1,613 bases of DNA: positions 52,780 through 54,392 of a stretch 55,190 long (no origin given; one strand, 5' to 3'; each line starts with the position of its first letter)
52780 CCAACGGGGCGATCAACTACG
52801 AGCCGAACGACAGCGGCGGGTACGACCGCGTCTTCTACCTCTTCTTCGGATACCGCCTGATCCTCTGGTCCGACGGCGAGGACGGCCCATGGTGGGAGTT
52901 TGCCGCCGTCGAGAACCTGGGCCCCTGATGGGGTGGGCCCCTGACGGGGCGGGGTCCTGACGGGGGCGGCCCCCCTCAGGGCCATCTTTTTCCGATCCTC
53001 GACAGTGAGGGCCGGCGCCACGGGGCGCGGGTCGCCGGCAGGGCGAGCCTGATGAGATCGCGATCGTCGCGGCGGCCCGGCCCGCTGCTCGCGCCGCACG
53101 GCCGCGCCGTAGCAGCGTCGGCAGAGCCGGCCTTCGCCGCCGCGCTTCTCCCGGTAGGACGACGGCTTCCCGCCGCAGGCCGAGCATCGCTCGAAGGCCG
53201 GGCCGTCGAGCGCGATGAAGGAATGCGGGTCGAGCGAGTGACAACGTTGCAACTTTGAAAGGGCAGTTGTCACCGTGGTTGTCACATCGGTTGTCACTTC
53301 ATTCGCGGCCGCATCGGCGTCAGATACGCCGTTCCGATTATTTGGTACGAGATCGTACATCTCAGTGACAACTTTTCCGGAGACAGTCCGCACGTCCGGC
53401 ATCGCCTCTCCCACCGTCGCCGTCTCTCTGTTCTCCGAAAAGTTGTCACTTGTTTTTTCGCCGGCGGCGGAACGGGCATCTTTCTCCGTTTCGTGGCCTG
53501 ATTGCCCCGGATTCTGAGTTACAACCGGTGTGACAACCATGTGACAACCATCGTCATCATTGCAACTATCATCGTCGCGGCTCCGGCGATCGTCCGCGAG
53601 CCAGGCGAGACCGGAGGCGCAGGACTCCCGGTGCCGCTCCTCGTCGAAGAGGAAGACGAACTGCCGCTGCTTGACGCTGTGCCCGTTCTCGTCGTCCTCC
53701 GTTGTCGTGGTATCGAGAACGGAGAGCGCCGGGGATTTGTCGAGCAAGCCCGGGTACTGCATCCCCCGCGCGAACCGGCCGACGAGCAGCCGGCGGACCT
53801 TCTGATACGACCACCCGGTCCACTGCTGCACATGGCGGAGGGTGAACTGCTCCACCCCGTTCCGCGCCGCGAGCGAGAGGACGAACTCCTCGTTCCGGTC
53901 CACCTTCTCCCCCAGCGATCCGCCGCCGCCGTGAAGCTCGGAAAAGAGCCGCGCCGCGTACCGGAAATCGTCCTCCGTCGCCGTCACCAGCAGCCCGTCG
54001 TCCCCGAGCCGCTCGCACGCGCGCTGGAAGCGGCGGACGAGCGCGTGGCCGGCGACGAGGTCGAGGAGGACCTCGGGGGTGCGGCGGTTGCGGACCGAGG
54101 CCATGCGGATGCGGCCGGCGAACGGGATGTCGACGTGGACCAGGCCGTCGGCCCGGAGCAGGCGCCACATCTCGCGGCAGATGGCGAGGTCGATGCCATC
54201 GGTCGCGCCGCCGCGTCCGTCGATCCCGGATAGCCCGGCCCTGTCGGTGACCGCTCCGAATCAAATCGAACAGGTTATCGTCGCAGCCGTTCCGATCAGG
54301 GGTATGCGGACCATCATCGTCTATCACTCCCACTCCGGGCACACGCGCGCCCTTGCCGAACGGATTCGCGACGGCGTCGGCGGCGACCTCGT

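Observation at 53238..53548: Dyad-symmetric iteron-like array: nine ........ boxes in 311 bp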

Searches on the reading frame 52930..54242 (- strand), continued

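Call 57: search_protein_representatives(protein=P0004)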
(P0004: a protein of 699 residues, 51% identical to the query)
Query: 699 residues. Proteins with E-value up to 0.001 (for the whole library): 1782; up to 1e-10: 918; up to 1e-30: 404. The best 150 are listed.
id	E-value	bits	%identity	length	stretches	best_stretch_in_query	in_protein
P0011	3.6e-218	742.9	54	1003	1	19-693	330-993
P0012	2.6e-209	713.7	58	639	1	63-690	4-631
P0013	1.7e-191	654.8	66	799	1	18-496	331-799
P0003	4.2e-171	587.4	71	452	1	105-504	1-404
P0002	3.4e-165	567.9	58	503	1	196-695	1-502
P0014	1.4e-124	433.7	39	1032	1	18-685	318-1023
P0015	1.1e-116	407.5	42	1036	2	16-469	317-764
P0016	2.5e-113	396.4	40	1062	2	37-471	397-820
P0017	3.1e-112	392.8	42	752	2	19-467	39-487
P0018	7.3e-112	391.6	40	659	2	86-525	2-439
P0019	2.4e-111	389.9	41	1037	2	30-476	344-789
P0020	5.0e-110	385.5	42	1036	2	14-478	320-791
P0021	6.2e-110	385.2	44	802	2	20-468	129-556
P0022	8.4e-110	384.8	45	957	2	18-470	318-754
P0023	2.9e-109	383.0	42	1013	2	70-470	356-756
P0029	5.7e-102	358.9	40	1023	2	49-523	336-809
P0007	5.9e-93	329.1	49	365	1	337-691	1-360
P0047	8.1e-85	302.2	32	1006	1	55-687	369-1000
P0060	7.9e-66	239.5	30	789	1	46-691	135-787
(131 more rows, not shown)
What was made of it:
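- The family is large, with 1,782 representatives at E <= 1e-3 (call 57).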

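Call 60: find_encoding_contigs(protein=P0022, flank=6000, max_places=2)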
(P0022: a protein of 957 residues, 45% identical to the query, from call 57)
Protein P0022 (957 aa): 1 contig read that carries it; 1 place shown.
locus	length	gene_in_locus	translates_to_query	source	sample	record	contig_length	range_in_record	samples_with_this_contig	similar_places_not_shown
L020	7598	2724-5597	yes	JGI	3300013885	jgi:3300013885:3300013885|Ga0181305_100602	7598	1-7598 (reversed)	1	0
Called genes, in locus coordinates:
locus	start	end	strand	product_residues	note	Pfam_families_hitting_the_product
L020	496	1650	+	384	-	PF13191:AAA_16, PF13401:AAA_22, PF22703:Cdc6_lid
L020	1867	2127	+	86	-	-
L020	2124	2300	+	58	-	-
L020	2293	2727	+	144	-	-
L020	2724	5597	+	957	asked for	PF27228:MTBMA_p00010_2nd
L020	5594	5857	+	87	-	-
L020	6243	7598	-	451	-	?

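Call 61: find_encoding_contigs(protein=P0016, flank=6000, max_places=2)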
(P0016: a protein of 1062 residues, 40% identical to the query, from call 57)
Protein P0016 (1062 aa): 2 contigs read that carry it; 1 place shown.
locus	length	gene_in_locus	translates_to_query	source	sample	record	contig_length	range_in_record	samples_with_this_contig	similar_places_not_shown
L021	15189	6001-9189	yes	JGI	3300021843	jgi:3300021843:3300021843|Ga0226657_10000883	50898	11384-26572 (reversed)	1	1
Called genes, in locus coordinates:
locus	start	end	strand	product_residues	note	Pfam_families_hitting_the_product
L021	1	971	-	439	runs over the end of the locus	PF13173:AAA_14, PF13635:DUF4143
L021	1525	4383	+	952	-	PF09565:RE_NgoFVII (weak), PF13091:PLDc_2 (weak), PF00270:DEAD, PF04851:ResIII, PF00271:Helicase_C, PF11907:DUF3427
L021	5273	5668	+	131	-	-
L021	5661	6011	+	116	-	-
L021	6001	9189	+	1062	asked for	PF27228:MTBMA_p00010_2nd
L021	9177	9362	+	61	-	-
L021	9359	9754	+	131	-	-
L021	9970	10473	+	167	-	-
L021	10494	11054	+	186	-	-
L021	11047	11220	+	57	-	-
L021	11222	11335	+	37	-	-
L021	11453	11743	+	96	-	-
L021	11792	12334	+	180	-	-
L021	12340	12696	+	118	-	PF11950:DUF3467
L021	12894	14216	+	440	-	PF18911:PKD_4, PF00801:PKD, PF18911:PKD_4, PF00801:PKD, PF18911:PKD_4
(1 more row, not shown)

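Call 76: predict_structure(alignment_id=A2)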
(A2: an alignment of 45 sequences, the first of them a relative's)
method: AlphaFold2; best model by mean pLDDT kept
length: 699 residues; sequences in the alignment: 45
mean_pLDDT: 80.1   pTM: 0.64
mean pLDDT of the five models: 80.1, 78.8, 78.7, 77.6, 76.3
residues with pLDDT >= 90: 425; 70-90: 99; 50-70: 36; < 50: 139
segments of 3 or more residues with pLDDT < 50: 1-5, 11-19, 36-49, 51-59, 480-574
pLDDT, mean of each block of 10 residues (from residue 1): 48 43 68 50 44 48 80 98 98 96 98 97 94 96 90 83 95 90 94 93 92 96 82 94 96 90 74 98 97 95 92 99 96 97 98 93 90 96 97 97 94 91 96 95 96 89 90 53 38 32 33 33 32 31 33 30 32 61 95 95 91 88 94 83 94 91 94 95 89 64
secondary structure, 60 per line:
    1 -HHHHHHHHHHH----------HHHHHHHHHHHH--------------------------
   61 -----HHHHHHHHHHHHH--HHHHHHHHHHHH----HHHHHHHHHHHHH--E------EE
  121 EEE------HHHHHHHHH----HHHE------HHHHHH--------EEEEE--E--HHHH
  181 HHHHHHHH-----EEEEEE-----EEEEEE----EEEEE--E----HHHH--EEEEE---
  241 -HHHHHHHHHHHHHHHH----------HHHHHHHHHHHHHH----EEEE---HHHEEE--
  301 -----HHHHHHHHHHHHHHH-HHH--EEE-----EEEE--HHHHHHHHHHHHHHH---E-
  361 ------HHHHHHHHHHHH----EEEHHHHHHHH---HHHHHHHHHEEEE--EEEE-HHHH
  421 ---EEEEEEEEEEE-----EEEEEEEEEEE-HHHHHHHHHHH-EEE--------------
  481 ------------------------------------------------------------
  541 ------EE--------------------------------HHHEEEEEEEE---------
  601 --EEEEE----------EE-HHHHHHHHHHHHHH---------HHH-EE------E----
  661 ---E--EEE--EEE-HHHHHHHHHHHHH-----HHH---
elements in order (helices of 4 or more, strands of 3 or more residues): H2-12 H23-34 H66-78 H81-92 H97-109 E119-123 H130-138 H153-158 E167-171 H177-188 E194-199 E205-210 E215-219 H227-230 E233-237 H242-257 H268-281 E286-289 E296-298 H306-320 E327-329 E335-338 H341-355 H367-378 E383-385 H386-393 H397-405 E406-409 E412-415 H417-420 E424-434 E440-450 H452-462 E464-466 E584-591 E603-607 H621-634 E667-669 E672-674 H676-688
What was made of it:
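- The array coincides with a disordered linker in the model: pLDDT ~32 at P0004 residues 480-574, against >90 on either side (call 76). The peptide lies in a predicted disordered linker (call 76).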

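Call 79: fold_search(model_id=the predicted structure, library=pdb)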
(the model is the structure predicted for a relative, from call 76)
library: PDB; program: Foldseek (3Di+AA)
matches with E <= 10: 688; with E <= 0.001: 156
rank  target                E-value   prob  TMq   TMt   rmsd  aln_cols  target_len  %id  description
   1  8x7u_C                5.9e-08  1.00  0.32  0.34   9.0       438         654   13  MCM in complex with dsDNA in presence of ATP. (released 2024-01-17)
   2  7pt7_5                8.5e-08  1.00  0.30  0.33   7.3       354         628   13  Structure of MCM2-7 DH complexed with Cdc7-Dbf4 in the presence of ADP:BeF3, state I (released 2022-06-08)
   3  9e2z_5                1.5e-07  1.00  0.29  0.32   7.6       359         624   14  Cryo-EM structure of human CMG helicase stalled at G4-containing DNA template (released 2025-03-26)
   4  7pfo_4                1.6e-07  1.00  0.30  0.34   5.8       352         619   16  Core human replisome (released 2021-11-10)
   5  8x7u_B                1.8e-07  1.00  0.31  0.34   8.7       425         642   13  MCM in complex with dsDNA in presence of ATP. (released 2024-01-17)
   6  7plo_5                2.0e-07  1.00  0.30  0.33   6.2       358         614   13  H. sapiens replisome-CUL2/LRR1 complex (released 2021-11-10)
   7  7pfo_5                2.0e-07  1.00  0.29  0.34   7.5       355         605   13  Core human replisome (released 2021-11-10)
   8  9e2z_7                2.5e-07  1.00  0.29  0.36   5.1       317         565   14  Cryo-EM structure of human CMG helicase stalled at G4-containing DNA template (released 2025-03-26)
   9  8w0e_6                2.6e-07  1.00  0.31  0.36   5.0       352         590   13  Cryo-EM structure of a human MCM2-7 single hexamer on dsDNA (released 2024-10-02)
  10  4r7y_A                2.6e-07  1.00  0.30  0.35   9.4       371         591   16  Crystal structure of an active MCM hexamer (released 2014-10-08)
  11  8q6p_2                2.6e-07  1.00  0.30  0.47  14.7       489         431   13  X. laevis CMG dimer bound to dimeric DONSON - MCM ATPase (released 2023-10-18)
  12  9caq_E                2.8e-07  1.00  0.31  0.34   6.1       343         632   12  Cryo-EM structure of a human MCM2-7 double hexamer formed from independently loaded MCM2-7 single hexamers (released 2024-10-02)
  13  9lxd_4                2.8e-07  1.00  0.31  0.30  10.7       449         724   12  Structure of DNA-free MCM SH at 3.2 Angstroms resolution (released 2026-02-18)
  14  8w0e_5                3.3e-07  1.00  0.30  0.35   6.0       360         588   14  Cryo-EM structure of a human MCM2-7 single hexamer on dsDNA (released 2024-10-02)
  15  8w0f_E                3.6e-07  1.00  0.32  0.32   9.5       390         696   12  Cryo-EM structure of a human MCM2-7 double hexamer on dsDNA (released 2024-10-02)
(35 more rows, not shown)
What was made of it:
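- Closest known: pRN1 ORF904-type archaeal plasmid replication proteins. Different: Here the ATPase is closest to MCM (call 79), there are extra C-terminal zinc ribbons, and the candidate origin is intragenic.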

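Call 82: fold_search(model_id=the predicted structure, library=viral)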
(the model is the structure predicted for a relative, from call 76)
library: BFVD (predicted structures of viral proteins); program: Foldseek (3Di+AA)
matches with E <= 10: 332; with E <= 0.001: 83
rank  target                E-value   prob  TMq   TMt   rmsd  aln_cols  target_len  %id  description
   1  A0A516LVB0            3.5e-17  1.00  0.37  0.34   8.3       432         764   16  (no name in the UniProt tables at hand)
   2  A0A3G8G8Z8            1.2e-14  1.00  0.38  0.42   6.6       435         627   17  (no name in the UniProt tables at hand)
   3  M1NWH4                2.0e-12  1.00  0.36  0.39   9.2       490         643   15  (no name in the UniProt tables at hand)
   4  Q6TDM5                4.3e-12  1.00  0.36  0.51   6.7       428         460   16  ORF A460 [Sulfolobus virus Kamchatka 1]
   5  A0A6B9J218            6.5e-10  1.00  0.26  0.22  23.6       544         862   13  (no name in the UniProt tables at hand)
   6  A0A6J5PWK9            5.9e-09  1.00  0.31  0.38  24.0       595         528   13  Uncharacterized protein [uncultured Caudovirales phage]
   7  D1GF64                1.6e-08  1.00  0.25  0.35   4.4       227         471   22  Uncharacterized protein [Sulfolobus spindle-shaped virus 7]
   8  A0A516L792            5.5e-08  1.00  0.30  0.43   8.1       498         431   12  (no name in the UniProt tables at hand)
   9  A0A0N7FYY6            7.1e-08  1.00  0.18  0.15  25.8       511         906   11  (no name in the UniProt tables at hand)
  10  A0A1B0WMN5            2.7e-07  1.00  0.23  0.19  21.4       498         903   11  Toprim domain-containing protein [Flavobacterium phage 23T]
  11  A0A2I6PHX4            6.2e-07  1.00  0.27  0.21   9.8       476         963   11  RNA polymerase-binding transcription factor [Pseudomonas phage PMBT3]
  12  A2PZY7                6.9e-07  1.00  0.22  0.17  14.0       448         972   11  GfV-C20-ORF1 [Ichnoviriform fumiferanae]
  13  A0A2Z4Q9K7            8.4e-07  1.00  0.24  0.21  20.0       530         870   12  DNA helicase [Microbacterium phage Zeta1847]
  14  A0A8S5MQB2            2.0e-06  1.00  0.23  0.18  12.8       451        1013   12  Replication protein B [Podoviridae sp. ctUS21]
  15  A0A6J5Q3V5            2.0e-06  1.00  0.25  0.20  11.7       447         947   12  Archaeal primase DnaG/twinkle, TOPRIM domain [uncultured Caudovirales phage]
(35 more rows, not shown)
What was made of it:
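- The ATPase plus winged helix is closest to MCM among solved structures (E = 6e-8, call 79) and to viral primase-helicases (call 82).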

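Call 92: search_protein_families(library=pfam, proteins=[L007:4102-7320:+, L007:1630-3519:+, L007:987-1814:+, L007:3-989:-, L007:7380-8021:-, L016:1640-4759:+, L016:4828-5937:+, L016:2-895:+, L016:896-1270:+], max_evalue=0.01)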
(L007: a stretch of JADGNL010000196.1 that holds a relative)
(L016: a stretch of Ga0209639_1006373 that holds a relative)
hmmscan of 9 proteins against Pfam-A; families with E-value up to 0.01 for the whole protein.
L007:4102-7320:+ (1072 aa): 3 families
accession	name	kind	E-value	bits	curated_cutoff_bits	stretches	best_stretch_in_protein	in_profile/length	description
PF24734.1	DUF7685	-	0.00077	19.7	27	0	975-1000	2-32/43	Domain of unknown function (DUF7685)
PF13191.12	AAA_16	-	0.00094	20.2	32.6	0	483-519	17-53/167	AAA ATPase domain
PF13401.12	AAA_22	-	0.0099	16.6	27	0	490-562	5-57/130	AAA domain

L007:1630-3519:+ (629 aa): 5 families
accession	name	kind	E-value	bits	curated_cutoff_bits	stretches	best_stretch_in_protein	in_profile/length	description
PF12773.13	DZR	-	1.1e-07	32.3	27.3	1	89-157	1-44/45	Double zinc ribbon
PF13240.11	Zn_Ribbon_1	-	4.5e-05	23.6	25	1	140-157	2-19/23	zinc-ribbon domain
PF13248.11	Zn_ribbon_3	-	0.00055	19.8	27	1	86-108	2-24/26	zinc-ribbon domain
PF04151.21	PPC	-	0.0013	20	25.9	0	416-483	6-68/70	Bacterial pre-peptidase C-terminal domain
PF24463.1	DUF7577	-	0.0026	17.8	28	1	140-157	5-22/27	Domain of unknown function (DUF7577)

L007:987-1814:+ (275 aa): 2 families
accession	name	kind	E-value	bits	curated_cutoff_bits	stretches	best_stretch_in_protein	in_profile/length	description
PF00132.30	Hexapep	-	7.5e-09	35.4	27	1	182-215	2-35/36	Bacterial transferase hexapeptide (six repeats)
PF25084.1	LbH_EIF2B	-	0.0058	17.1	54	1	151-225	10-81/105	EIF2B subunit epsilon LbH domain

L007:3-989:- (329 aa): 3 families
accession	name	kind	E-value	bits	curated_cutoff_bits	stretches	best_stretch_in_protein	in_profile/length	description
PF03422.21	CBM_6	-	1.5e-15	58.1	28.9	1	170-274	10-124/125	Carbohydrate binding module (family 6)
PF18099.7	CBM_35_2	-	3.7e-09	37.1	23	1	167-272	1-111/112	Carbohydrate binding module (family 35)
PF16990.11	CBM_35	-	8.9e-07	29.7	28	1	176-259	23-104/121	Carbohydrate binding module (family 35)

L007:7380-8021:- (213 aa): 0 families

L016:1640-4759:+ (1039 aa): 0 families

L016:4828-5937:+ (370 aa): 10 families
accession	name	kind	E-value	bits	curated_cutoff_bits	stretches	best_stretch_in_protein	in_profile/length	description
PF01436.27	NHL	-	1.1e-36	123.5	20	4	75-102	1-28/28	NHL repeat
PF17170.10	DUF5128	-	6.2e-16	58.9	22.9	2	87-157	54-125/321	6-bladed beta-propeller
PF08450.18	SGL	-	8.4e-11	42.4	26.3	0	131-207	142-220/246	SMP-30/Gluconolactonase/LRE-like region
PF25021.1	TEN_NHL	-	4e-06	26.5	27.1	0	170-195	329-354/357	Teneurin NHL domain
PF01731.26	Arylesterase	-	1.1e-05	26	21.3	0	259-286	53-81/86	Arylesterase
PF24684.1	Vgb_lyase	-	4.8e-05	22.8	50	1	77-331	14-247/290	Virginiamycin B lyase family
PF10282.15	Lactonase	-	6.3e-05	22.8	21.7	1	125-285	145-317/344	Lactonase, 7-bladed beta-propeller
PF13449.12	Phytase-like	-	0.00025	21.5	27.6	0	175-209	72-106/284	Esterase-like activity of phytase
PF16288.11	DUF4934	-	0.0079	16.7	27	0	184-251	36-101/102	Domain of unknown function (DUF4934)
PF13360.13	PQQ_2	-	0.008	16.3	27.6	0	221-332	27-133/233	Outer membrane protein assembly factor BamB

L016:2-895:+ (297 aa): 5 families
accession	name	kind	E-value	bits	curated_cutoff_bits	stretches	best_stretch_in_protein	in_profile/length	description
PF18911.6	PKD_4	-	3.8e-45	152.3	27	3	38-100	14-77/85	PKD domain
PF00801.26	PKD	-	2.5e-35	120.8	23.5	3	38-102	11-76/80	PKD domain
PF18981.6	InlK_D3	-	3.2e-08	34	25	1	250-281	43-74/75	Internalin K domain (D3/D4)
PF16403.11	Bact_surface_Ig-like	-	0.0022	18.5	27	0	248-280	38-71/71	Bacterial surface protein, Ig-like domain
PF08940.17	DUF1918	-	0.0059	16.6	24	0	119-143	23-46/58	Domain of unknown function (DUF1918)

L016:896-1270:+ (124 aa): 0 families

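Call 96: find_encoding_contigs(protein=P0047, flank=8000, max_places=1)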
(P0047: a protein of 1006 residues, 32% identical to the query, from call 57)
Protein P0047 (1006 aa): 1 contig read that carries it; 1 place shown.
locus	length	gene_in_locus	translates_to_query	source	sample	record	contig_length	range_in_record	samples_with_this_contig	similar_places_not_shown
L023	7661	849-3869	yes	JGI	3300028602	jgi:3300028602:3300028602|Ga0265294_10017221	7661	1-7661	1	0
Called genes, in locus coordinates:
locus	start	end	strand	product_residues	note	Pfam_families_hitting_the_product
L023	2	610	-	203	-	?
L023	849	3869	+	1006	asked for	PF27228:MTBMA_p00010_2nd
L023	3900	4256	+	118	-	-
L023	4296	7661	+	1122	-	?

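Call 97: find_encoding_contigs(protein=P0060, flank=8000, max_places=1)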
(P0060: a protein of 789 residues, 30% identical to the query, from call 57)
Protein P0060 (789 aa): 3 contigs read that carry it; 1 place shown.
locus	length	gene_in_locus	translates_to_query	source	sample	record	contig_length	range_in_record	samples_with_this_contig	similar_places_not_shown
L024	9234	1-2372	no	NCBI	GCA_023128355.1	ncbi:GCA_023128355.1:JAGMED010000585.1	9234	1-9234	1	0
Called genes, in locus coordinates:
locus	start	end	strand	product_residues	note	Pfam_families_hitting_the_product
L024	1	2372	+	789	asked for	PF27228:MTBMA_p00010_2nd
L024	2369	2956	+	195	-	-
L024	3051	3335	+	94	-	PF26457:DUF8136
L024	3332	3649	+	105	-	-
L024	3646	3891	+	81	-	-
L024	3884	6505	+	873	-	PF10145:PhageMin_Tail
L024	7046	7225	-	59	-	-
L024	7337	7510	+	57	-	-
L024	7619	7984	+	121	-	-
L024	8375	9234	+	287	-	?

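Call 98: find_encoding_contigs(protein=P0029, flank=8000, max_places=1)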
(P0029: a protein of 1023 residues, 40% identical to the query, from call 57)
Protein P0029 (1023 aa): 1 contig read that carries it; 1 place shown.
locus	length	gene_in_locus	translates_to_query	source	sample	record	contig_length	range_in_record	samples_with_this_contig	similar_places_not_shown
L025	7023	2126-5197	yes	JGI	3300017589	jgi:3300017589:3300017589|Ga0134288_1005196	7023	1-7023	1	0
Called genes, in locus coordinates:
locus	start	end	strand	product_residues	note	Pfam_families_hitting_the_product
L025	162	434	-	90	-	-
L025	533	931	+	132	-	-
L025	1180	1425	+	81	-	-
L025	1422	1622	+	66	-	-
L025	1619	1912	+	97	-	-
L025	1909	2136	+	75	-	-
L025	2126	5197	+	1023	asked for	PF22763:NrS1-1_pol-like_HBD, PF27228:MTBMA_p00010_2nd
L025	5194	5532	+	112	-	PF26457:DUF8136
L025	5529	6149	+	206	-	-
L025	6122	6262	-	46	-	-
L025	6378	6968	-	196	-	PF00589:Phage_integrase (faint)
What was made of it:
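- Members lie in MGE-like operons, a tailed provirus and an integrase-bearing element (calls 60, 61, 97, 98).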
